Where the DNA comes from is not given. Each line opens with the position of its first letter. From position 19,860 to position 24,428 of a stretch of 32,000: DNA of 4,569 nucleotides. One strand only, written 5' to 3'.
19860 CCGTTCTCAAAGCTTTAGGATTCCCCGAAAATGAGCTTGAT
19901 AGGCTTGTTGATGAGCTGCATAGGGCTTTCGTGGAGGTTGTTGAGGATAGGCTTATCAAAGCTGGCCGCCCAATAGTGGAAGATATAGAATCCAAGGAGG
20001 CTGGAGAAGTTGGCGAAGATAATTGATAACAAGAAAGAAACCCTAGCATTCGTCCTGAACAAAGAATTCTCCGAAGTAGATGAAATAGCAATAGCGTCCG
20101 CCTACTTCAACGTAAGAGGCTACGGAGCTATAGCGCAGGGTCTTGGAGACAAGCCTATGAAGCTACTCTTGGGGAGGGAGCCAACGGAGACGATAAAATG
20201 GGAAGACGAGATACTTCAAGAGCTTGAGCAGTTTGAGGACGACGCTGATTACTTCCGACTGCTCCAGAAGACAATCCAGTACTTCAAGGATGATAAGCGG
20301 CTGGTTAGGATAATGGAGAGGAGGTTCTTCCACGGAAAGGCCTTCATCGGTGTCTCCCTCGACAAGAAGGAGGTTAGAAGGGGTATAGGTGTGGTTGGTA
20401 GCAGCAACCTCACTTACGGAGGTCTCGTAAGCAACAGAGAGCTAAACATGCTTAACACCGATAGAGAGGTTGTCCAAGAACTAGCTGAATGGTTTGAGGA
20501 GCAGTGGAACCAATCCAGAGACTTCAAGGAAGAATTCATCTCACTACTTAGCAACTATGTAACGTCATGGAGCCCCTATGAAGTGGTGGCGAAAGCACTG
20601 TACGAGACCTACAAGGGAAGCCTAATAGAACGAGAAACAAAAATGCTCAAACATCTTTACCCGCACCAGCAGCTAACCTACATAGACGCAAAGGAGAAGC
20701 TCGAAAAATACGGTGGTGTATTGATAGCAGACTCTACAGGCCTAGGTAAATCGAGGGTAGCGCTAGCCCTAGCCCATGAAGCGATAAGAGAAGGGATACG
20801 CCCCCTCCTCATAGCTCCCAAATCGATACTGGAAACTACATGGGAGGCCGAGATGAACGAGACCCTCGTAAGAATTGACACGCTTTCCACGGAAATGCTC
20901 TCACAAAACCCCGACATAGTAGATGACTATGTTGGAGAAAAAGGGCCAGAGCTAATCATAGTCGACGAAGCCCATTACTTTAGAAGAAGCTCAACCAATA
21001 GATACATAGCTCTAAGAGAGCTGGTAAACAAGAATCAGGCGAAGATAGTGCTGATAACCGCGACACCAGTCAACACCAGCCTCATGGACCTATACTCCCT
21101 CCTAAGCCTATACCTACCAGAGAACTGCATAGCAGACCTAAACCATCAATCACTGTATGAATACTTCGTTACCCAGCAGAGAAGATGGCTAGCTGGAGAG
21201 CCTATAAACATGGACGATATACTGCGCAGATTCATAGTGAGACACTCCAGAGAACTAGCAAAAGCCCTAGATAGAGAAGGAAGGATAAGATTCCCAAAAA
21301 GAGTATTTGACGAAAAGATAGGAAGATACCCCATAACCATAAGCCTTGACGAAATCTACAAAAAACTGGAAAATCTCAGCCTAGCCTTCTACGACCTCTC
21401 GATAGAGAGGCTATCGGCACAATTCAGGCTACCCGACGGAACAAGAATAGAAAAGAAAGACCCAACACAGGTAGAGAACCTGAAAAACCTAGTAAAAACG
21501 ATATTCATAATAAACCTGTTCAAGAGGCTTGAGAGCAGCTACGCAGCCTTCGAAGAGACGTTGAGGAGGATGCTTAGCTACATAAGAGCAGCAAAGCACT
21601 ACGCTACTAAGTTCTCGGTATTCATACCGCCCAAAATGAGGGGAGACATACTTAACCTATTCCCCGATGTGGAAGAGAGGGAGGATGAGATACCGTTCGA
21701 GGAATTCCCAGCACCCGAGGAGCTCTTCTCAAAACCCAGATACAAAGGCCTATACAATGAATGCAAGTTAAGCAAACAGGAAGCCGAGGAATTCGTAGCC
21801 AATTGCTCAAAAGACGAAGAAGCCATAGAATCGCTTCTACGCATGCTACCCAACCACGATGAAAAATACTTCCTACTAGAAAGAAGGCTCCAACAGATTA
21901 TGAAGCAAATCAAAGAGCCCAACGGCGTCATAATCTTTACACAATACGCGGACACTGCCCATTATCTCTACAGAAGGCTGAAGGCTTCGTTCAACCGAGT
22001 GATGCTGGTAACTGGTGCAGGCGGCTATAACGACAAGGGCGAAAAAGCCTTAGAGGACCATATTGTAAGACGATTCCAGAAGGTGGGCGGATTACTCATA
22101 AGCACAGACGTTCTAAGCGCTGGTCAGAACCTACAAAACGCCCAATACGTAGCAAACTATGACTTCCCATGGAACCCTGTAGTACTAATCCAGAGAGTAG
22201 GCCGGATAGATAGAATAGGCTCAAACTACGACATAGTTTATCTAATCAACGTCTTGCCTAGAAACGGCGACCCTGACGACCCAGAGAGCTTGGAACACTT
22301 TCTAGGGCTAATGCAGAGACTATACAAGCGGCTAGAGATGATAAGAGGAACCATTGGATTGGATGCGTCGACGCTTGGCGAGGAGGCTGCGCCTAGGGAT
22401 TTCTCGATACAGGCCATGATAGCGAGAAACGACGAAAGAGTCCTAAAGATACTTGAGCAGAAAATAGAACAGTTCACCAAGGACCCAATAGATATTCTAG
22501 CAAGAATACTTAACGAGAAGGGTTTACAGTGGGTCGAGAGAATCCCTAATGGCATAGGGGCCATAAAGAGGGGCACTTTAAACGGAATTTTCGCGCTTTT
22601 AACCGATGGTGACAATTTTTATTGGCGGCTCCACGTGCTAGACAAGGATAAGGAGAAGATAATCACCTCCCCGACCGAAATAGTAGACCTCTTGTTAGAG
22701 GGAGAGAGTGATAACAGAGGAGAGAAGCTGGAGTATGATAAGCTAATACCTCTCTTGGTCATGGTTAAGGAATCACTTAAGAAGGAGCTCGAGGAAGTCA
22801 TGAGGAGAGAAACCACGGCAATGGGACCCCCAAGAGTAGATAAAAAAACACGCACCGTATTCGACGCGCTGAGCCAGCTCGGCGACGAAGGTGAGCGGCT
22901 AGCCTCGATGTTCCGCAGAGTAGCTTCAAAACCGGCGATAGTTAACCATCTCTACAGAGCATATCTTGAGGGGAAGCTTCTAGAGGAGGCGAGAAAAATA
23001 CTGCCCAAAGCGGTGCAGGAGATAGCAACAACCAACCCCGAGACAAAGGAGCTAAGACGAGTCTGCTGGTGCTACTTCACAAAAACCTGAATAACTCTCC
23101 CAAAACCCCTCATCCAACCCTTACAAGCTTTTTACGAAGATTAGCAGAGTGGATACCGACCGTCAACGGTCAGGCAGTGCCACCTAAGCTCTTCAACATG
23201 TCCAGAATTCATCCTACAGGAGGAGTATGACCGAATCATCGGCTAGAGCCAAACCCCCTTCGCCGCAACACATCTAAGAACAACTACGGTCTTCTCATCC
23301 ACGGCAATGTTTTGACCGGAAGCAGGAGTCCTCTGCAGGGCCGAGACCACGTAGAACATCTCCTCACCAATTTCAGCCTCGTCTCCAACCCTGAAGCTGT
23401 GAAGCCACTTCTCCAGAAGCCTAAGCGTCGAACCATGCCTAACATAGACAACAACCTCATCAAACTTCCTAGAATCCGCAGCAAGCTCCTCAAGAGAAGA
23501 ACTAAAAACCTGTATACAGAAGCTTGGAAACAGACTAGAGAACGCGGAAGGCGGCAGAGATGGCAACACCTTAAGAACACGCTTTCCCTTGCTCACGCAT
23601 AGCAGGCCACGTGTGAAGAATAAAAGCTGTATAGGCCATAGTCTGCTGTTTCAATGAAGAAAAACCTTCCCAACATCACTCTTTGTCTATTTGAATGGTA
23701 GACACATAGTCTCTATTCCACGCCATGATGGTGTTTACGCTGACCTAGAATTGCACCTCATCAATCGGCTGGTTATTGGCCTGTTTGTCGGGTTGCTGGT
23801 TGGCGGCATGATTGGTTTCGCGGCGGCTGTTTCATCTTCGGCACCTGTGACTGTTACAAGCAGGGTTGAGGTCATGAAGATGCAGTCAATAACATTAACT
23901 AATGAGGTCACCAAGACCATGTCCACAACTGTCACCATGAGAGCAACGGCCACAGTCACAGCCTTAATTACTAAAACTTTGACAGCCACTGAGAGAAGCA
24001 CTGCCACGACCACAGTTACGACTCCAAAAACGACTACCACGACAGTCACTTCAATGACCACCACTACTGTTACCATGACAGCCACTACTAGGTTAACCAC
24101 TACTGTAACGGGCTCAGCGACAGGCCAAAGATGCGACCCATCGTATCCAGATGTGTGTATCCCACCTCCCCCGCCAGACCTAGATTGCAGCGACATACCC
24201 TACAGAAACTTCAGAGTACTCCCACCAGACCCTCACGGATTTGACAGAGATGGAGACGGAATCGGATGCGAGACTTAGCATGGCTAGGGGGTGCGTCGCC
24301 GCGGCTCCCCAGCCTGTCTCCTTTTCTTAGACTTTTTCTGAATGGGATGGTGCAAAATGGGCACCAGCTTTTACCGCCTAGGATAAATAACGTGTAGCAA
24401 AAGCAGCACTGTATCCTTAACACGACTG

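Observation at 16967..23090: Compact two-gene module: stand-alone Type IIG/PglX-like N6A methyltransferase translationally coupled to a PLD-nuclease/SNF2-helicase fusion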

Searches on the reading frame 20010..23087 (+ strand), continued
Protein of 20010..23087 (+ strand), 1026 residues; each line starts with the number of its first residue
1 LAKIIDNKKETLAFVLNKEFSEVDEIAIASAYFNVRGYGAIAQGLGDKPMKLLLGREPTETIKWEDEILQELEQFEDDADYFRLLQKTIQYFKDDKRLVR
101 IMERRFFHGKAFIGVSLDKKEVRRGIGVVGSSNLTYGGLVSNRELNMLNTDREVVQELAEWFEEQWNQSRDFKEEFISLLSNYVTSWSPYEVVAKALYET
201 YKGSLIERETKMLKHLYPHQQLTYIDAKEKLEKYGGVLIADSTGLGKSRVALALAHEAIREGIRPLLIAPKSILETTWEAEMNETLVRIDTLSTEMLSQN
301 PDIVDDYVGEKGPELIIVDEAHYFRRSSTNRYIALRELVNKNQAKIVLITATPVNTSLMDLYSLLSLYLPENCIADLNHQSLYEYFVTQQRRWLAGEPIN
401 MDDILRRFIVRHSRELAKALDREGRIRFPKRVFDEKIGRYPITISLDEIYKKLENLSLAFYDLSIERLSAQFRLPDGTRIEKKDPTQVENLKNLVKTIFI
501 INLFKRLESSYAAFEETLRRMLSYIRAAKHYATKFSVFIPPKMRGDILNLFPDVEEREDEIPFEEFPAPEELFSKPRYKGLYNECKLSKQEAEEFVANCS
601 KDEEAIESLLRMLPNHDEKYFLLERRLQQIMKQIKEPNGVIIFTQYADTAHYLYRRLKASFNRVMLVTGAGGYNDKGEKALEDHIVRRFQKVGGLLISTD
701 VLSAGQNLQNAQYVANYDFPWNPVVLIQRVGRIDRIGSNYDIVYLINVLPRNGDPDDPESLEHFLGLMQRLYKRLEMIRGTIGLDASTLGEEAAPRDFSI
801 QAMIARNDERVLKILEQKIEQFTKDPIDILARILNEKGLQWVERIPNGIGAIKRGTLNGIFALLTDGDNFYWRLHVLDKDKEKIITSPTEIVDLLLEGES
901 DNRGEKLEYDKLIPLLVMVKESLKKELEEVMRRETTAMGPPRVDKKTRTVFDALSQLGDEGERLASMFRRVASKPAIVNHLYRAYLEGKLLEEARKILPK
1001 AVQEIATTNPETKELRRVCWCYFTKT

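Call 72: search_protein_families(library=pfam, proteins=[L036:8911-9942:+, L007:7989-10001:+, L057:6245-6979:+, L033:7667-8143:+, L095:3024-6974:+, L097:2841-6875:+, L091:796-3978:+, L092:2009-5293:+, L096:1937-5308:+], max_evalue=0.001)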
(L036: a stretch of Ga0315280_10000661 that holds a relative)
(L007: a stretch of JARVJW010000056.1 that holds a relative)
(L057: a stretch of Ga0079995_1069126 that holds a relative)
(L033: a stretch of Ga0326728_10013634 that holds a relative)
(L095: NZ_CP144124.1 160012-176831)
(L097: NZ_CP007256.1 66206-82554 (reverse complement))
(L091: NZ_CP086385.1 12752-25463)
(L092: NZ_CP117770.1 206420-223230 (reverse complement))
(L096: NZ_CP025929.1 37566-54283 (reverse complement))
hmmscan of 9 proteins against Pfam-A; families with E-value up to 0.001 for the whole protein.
L036:8911-9942:+ (344 aa): 1 family
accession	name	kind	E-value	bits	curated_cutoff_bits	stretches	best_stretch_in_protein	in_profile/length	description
PF13091.12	PLDc_2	-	1.5e-07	31.8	27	1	54-109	65-118/132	PLD-like domain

L007:7989-10001:+ (671 aa): 5 families
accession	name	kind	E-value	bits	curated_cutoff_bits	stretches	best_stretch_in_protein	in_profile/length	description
PF13304.12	AAA_21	-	1.3e-22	81.7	27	2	342-475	172-304/304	AAA domain, putative AbiEii toxin, Type IV TA system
PF13175.12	AAA_15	-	1.2e-12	48.7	32.1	1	2-474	1-374/374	AAA ATPase domain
PF02463.25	SMC_N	-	8.6e-10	38.9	40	1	4-475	2-203/220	RecF/RecN/SMC N terminal domain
PF20469.4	OLD-like_TOPRIM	-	2.2e-08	35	23.2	1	520-581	1-65/67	Overcoming lysogenization defect protein-like, TOPRIM domain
PF00005.33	ABC_tran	-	4.8e-08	34.1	25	0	390-441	85-136/137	ABC transporter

L057:6245-6979:+ (245 aa): 1 family
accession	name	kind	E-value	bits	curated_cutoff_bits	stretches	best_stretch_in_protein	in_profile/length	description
PF05168.19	HEPN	-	1.1e-07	32.4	22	1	17-99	3-83/117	HEPN domain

L033:7667-8143:+ (159 aa): 1 family
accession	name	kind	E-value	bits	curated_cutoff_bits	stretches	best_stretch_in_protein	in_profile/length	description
PF04033.18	DUF365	-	9.4e-11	42.4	25.9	1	45-127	3-92/96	Domain of unknown function (DUF365)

L095:3024-6974:+ (1317 aa): 3 families
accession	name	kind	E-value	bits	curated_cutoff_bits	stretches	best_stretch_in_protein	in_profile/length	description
PF07669.17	Eco57I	-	1.3e-20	74.6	25.3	2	662-850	2-88/171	Eco57I restriction-modification methylase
PF02384.22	N6_Mtase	-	3.3e-05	23.8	20.4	0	874-962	124-206/311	N-6 DNA Methylase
PF20473.4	MmeI_Mtase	-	9.2e-05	22.2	27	1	581-685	14-87/259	MmeI, DNA-methyltransferase domain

L097:2841-6875:+ (1345 aa): 1 family
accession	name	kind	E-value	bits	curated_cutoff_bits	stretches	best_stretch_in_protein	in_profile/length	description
PF07669.17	Eco57I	-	5e-12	46.7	25.3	1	670-856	2-88/171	Eco57I restriction-modification methylase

L091:796-3978:+ (1061 aa): 6 families
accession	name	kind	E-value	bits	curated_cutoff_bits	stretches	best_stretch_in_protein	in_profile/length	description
PF07669.17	Eco57I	-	5.3e-41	141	25.3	1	412-699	2-171/171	Eco57I restriction-modification methylase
PF02384.22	N6_Mtase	-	2.4e-18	66.9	20.4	1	589-730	110-251/311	N-6 DNA Methylase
PF12950.13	TaqI_C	-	4.9e-11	43.4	26.5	1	836-998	1-117/118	TaqI-like C-terminal specificity domain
PF20473.4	MmeI_Mtase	-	5.5e-08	32.7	27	0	351-433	13-85/259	MmeI, DNA-methyltransferase domain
PF20465.4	MmeI_hel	-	0.00015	22.9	27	1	154-229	4-75/75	MmeI, helicase spacer domain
PF25120.1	DUF7814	-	0.00044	20.4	27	1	197-232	120-159/228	Domain of unknown function (DUF7814)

L092:2009-5293:+ (1095 aa): 5 families
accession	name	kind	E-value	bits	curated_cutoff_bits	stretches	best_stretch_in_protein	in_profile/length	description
PF07669.17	Eco57I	-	1.1e-46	159.5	25.3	1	490-774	1-171/171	Eco57I restriction-modification methylase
PF12950.13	TaqI_C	-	1.3e-16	61.4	26.5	1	893-1041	1-118/118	TaqI-like C-terminal specificity domain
PF02384.22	N6_Mtase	-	7.7e-10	39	20.4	0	674-808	118-252/311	N-6 DNA Methylase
PF20473.4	MmeI_Mtase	-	7.3e-09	35.6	27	1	425-512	8-85/259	MmeI, DNA-methyltransferase domain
PF20466.3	MmeI_TRD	-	3.5e-05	23.7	27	1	862-1026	23-189/207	MmeI, target recognition domain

L096:1937-5308:+ (1124 aa): 6 families
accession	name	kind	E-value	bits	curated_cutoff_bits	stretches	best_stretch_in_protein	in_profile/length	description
PF07669.17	Eco57I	-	1.1e-37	130.1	25.3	1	488-771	1-171/171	Eco57I restriction-modification methylase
PF02384.22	N6_Mtase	-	2.2e-16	60.5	20.4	1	674-800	120-237/311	N-6 DNA Methylase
PF12950.13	TaqI_C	-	7.5e-11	42.8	26.5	1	981-1065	32-118/118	TaqI-like C-terminal specificity domain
PF20473.4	MmeI_Mtase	-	2.3e-08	33.9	27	1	423-510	8-85/259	MmeI, DNA-methyltransferase domain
PF01420.25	Methylase_S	-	0.00012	22.7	22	1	1003-1085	73-154/168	Type I restriction modification DNA specificity domain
PF20465.4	MmeI_hel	-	0.00094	20.3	27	0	214-290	4-75/75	MmeI, helicase spacer domain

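Call 92: search_protein_families(library=pfam, alignment_id=A4, max_evalue=0.00001)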
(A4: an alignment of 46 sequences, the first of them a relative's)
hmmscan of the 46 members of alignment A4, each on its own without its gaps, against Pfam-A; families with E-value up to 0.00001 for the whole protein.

A. member 1, L001:1359-2810:- (483 aa): 4 families
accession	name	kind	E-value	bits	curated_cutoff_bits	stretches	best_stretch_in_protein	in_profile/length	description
PF07731.20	Cu-oxidase_2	-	6.3e-14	52.3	20.4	1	67-156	30-136/137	Multicopper oxidase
PF13473.12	Cupredoxin_1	-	6e-11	42.7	27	0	346-436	22-104/104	Cupredoxin-like domain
PF07732.21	Cu-oxidase_3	-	1e-10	42.2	21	1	47-157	4-118/119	Multicopper oxidase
PF00127.26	Copper-bind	-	3e-08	34.4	21.2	0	355-434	13-96/99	Copper binding proteins, plastocyanin/azurin family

B. families by the number of members that match (of 46 scanned): 57 families (the first 25 are shown)
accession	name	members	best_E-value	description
PF13476.12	AAA_23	4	4.3e-22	AAA domain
PF00270.35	DEAD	3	4.9e-34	DEAD/DEAH box helicase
PF03235.19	GmrSD_N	3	2.8e-28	GmrSD restriction endonuclease, N-terminal domain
PF13175.12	AAA_15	3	1.7e-21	AAA ATPase domain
PF02463.25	SMC_N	3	1.9e-20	RecF/RecN/SMC N terminal domain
PF00271.37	Helicase_C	3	7.7e-18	Helicase conserved C-terminal domain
PF07728.20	AAA_5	3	5.1e-16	AAA domain (dynein-related subfamily)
PF10117.15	McrBC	2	3.9e-74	McrBC 5-methylcytosine restriction system component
PF09365.15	DUF2461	2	1.2e-22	Conserved hypothetical protein (DUF2461)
PF04326.19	SLFN_AlbA_2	2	2.9e-20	Schlafen, AlbA_2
PF13589.12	HATPase_c_3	2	4.9e-16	Histidine kinase-, DNA gyrase B-, and HSP90-like ATPase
PF13304.12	AAA_21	2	1.3e-13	AAA domain, putative AbiEii toxin, Type IV TA system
PF04851.21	ResIII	2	1.3e-11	Type III restriction enzyme, res subunit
PF00004.35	AAA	2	4.5e-07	ATPase family associated with various cellular activities (AAA)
PF20720.3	nSTAND3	2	9.7e-07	Novel STAND NTPase 3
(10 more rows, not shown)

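Call 97: find_related_loci(query=A1, collection=viral_contigs, flank=8000)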
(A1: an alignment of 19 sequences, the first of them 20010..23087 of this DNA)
Query A1 (1026 aa) in viral_contigs; peptide patterns used: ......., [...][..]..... (x = any residue, [..] = any of these).
126 stretches matched a pattern; 1 encode a relative of the query (tblastn E <= 1e-3); 1 distinct loci.
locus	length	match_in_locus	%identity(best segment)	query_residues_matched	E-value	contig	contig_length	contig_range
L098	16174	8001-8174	33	695-752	2e-8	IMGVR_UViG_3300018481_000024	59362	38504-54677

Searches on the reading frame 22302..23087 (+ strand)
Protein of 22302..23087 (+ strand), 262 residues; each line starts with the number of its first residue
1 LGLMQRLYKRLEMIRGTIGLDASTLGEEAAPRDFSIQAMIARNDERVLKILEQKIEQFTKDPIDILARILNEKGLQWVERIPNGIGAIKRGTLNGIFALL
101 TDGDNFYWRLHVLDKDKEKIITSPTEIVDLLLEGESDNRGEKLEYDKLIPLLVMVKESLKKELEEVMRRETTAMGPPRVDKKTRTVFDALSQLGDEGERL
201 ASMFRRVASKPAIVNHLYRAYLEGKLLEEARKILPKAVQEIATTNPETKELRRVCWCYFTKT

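Call 53: predict_structure(alignment_id=A3)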
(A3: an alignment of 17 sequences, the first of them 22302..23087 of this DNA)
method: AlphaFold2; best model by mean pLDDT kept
length: 262 residues; sequences in the alignment: 17
mean_pLDDT: 70.8   pTM: 0.45
mean pLDDT of the five models: 70.8, 68.7, 68.1, 68.1, 66.6
residues with pLDDT >= 90: 34; 70-90: 118; 50-70: 66; < 50: 44
segments of 3 or more residues with pLDDT < 50: 1-8, 10-33, 54-60, 245-247
pLDDT, mean of each block of 10 residues (from residue 1): 43 41 35 57 71 47 55 63 68 87 83 83 82 63 74 86 78 58 89 85 84 91 93 86 55 81 80
secondary structure, 60 per line:
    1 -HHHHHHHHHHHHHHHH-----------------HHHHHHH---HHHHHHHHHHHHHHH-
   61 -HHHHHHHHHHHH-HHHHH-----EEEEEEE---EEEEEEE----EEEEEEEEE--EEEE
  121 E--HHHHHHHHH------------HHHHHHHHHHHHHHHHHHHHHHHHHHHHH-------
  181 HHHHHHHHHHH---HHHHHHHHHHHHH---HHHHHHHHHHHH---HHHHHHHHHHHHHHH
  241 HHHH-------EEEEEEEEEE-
elements in order: H2-17 H35-41 H45-59 H62-73 H75-79 E85-91 E95-101 E106-114 E117-121 H124-132 H145-173 H181-191 H195-207 H211-222 H226-244 E252-261

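Call 57: fold_search(model_id=the predicted structure, library=pdb)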
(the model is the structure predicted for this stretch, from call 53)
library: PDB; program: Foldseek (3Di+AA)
matches with E <= 10: 546; with E <= 0.001: 0
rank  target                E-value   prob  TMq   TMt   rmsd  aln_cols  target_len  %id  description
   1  5uk8_B                1.7e-01  0.14  0.14  0.14  20.0       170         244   14  The co-structure of (R)-4-(6-(1-(cyclopropylsulfonyl)cyclopropyl)-2-(1H-indol-4-yl)pyrimidin-4-yl)-3-methylmorpholine  (released 2017-06-14)
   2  8v8i_B                1.9e-01  0.07  0.10  0.12  20.8       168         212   17  PI3Ka H1047R co-crystal structure with inhibitor in cryptic pocket (compound 5). (released 2024-03-20)
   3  2ia1_B                2.9e-01  0.10  0.13  0.16  16.4       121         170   15  Crystal structure of protein BH3703 from Bacillus halodurans, Pfam DUF600 (released 2006-10-03)
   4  2ia1_A                4.0e-01  0.09  0.13  0.16  16.2       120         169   15  Crystal structure of protein BH3703 from Bacillus halodurans, Pfam DUF600 (released 2006-10-03)
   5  3i0t_A                4.0e-01  0.09  0.13  0.16  16.3       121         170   15  Sulfur-SAD at long wavelength: Structure of BH3703 from Bacillus halodurans (released 2009-07-14)
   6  3i0t_B                4.0e-01  0.09  0.13  0.16  16.4       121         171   15  Sulfur-SAD at long wavelength: Structure of BH3703 from Bacillus halodurans (released 2009-07-14)
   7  1wdi                  4.5e-01  0.09  0.09  0.08  18.2        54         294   11  Crystal Structure Of TT0907 From Thermus Thermophilus HB8 (released 2004-11-17)
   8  4jps_B                4.5e-01  0.05  0.11  0.12  20.7       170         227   14  Co-crystal Structures of the Lipid Kinase PI3K alpha with Pan and Isoform Selective Inhibitors (released 2014-04-02)
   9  9dvi_B                4.8e-01  0.08  0.13  0.14  18.1       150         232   14  Hetero-hexameric Hsp70-Hsp40-DafA complex (released 2025-10-22)
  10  5n77_C                5.4e-01  0.09  0.14  0.15  22.5       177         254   13  Crystal structure of the cytosolic domain of the CorA magnesium channel from Escherichia coli in complex with magnesiu (released 2017-07-12)
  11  1hjp                  6.1e-01  0.05  0.09  0.13  21.6       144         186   17  HOLLIDAY JUNCTION BINDING PROTEIN RUVA FROM E. COLI (released 1998-02-25)
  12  8x9b_O                6.5e-01  0.08  0.09  0.18  11.5        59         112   14  Cryo-EM structure of coxsackievirus A16 empty particle in complex with Fab h1A6.2 (local refinement) (released 2024-09-04)
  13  5aj3_P                6.5e-01  0.06  0.09  0.17  14.5       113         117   15  Structure of the small subunit of the mammalian mitoribosome (released 2015-04-22)
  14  8guo_A                7.8e-01  0.11  0.13  0.17  12.7       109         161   12  Crystal structure of the nuclease domain of EsaD in complex with EsaG from Staphylococcus aureus (released 2022-11-09)
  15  6joo_A                8.3e-01  0.06  0.11  0.04  22.0       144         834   13  Crystal structure of Corynebacterium diphtheriae Cas9 in complex with sgRNA and target DNA (released 2019-04-17)
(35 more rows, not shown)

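Call 99: search_protein_families(library=pfam, proteins=[window:22302-23087:+], max_evalue=1)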
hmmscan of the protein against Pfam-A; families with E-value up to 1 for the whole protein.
window:22302-23087:+ (262 aa): 0 families

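Call 104: search_protein_representatives(alignment_id=A3)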
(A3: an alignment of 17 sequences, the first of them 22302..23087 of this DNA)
Query: 17 sequences, 264 profile positions. Proteins with E-value up to 0.001 (for the whole library): 192; up to 1e-10: 82; up to 1e-30: 19. The best 150 are listed.
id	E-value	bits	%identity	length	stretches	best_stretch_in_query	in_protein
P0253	2.4e-105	368.1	-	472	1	1-263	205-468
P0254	6.7e-104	363.3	-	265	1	4-262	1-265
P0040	1.6e-102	358.8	-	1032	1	1-262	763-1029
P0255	7.1e-95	333.7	-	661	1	1-261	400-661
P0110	6.3e-93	327.3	-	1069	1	1-260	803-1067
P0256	1.3e-91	323.1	-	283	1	1-262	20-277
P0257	1.1e-83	297.0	-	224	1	39-261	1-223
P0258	2.9e-80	285.9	-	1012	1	1-262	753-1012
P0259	1.9e-71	257.0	-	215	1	51-248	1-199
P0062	4.7e-70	252.4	-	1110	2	1-136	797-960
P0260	1.1e-53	198.7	-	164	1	4-135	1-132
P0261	4.0e-47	177.2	-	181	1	41-191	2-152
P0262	1.3e-46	175.5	-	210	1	67-262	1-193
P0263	2.2e-36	142.0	-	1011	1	1-262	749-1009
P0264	8.6e-36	140.1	-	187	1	1-119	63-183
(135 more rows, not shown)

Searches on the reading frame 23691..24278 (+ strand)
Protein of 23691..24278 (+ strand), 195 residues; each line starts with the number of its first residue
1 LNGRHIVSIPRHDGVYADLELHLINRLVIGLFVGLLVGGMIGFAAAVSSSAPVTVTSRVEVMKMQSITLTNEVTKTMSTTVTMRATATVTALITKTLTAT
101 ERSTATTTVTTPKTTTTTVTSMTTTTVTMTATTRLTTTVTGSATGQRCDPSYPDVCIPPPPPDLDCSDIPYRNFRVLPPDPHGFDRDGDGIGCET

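Call 22: search_protein_families(library=pfam, proteins=[window:23691-24278:+], max_evalue=0.01)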
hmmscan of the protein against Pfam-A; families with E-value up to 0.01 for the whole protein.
window:23691-24278:+ (195 aa): 1 family
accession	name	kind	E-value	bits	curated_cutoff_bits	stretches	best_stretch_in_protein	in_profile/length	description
PF05901.16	Excalibur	-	0.0012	19.6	22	1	182-194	24-36/36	Excalibur calcium-binding domain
